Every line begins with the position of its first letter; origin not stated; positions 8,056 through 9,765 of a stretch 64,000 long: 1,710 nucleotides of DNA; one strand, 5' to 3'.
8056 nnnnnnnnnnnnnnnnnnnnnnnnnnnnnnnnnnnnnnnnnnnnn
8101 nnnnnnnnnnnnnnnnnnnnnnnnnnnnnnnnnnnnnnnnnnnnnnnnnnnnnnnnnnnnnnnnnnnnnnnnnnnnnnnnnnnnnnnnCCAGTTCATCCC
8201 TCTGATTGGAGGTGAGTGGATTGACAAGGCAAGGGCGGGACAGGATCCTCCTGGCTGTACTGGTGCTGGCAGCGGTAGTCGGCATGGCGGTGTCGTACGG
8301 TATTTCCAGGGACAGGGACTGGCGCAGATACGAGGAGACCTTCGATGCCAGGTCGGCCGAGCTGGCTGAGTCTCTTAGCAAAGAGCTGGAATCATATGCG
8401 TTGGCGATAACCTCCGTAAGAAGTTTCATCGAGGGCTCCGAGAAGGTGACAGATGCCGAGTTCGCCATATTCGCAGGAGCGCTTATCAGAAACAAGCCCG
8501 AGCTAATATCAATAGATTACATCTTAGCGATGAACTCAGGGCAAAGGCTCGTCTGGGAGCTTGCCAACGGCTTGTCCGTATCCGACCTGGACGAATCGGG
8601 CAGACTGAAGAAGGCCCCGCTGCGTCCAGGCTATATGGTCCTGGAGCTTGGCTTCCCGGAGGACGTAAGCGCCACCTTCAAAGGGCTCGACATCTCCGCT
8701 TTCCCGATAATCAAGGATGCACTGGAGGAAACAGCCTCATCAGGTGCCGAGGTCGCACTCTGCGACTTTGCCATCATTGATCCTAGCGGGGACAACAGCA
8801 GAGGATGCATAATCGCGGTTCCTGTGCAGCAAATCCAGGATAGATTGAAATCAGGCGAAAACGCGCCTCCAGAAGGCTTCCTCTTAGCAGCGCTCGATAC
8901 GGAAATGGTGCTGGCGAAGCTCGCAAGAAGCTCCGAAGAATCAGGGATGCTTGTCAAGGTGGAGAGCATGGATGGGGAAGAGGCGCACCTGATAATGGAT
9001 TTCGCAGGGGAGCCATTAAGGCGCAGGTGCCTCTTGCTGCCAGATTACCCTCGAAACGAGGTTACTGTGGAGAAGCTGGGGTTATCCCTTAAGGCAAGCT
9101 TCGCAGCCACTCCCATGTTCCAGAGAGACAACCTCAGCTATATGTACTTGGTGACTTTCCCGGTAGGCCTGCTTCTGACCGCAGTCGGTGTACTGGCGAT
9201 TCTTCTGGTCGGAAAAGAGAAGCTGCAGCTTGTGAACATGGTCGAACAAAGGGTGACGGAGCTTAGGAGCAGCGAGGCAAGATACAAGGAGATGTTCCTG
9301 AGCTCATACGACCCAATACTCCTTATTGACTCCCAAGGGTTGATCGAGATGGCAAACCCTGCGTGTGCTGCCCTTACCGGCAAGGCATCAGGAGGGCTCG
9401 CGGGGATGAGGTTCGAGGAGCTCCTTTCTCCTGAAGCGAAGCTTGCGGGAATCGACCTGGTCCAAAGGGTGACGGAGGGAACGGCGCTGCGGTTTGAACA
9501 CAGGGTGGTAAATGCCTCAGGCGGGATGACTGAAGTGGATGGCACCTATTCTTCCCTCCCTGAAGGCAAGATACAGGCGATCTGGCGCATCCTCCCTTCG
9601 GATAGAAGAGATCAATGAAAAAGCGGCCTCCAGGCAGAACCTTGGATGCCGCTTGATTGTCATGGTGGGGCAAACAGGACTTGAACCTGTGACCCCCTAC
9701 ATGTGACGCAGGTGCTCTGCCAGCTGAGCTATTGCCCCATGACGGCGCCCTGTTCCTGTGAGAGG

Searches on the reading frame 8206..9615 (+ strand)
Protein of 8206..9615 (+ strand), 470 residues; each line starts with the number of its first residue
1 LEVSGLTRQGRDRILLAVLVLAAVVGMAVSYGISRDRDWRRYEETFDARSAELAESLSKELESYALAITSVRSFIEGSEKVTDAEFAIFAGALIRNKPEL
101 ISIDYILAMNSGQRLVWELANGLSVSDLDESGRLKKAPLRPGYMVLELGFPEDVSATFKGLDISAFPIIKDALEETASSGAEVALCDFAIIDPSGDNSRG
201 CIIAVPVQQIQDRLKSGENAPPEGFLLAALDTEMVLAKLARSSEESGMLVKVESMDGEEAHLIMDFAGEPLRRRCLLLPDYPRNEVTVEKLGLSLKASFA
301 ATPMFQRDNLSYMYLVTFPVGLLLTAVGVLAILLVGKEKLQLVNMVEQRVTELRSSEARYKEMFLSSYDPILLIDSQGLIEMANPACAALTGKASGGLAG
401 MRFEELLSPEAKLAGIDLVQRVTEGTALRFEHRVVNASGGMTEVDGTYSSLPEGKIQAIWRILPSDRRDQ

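Call 18: search_protein_families(library=pfam, proteins=[window:8206-9615:+], max_evalue=0.001)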
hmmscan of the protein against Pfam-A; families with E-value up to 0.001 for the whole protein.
window:8206-9615:+ (470 aa): 4 families
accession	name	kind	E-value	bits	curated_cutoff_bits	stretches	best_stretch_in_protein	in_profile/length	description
PF03924.19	CHASE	-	5.9e-10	39.7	25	1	80-251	2-175/189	CHASE domain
PF08448.16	PAS_4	-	6.9e-08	33.1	23.1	1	366-459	3-98/110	PAS fold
PF13188.13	PAS_8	-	1.1e-05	25.5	21.8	1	358-405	1-45/65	PAS domain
PF24820.1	Diguanyl_cycl_sensor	-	0.00047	20.5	28.1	1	369-421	7-59/109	Diguanylate cyclase-like sensor domain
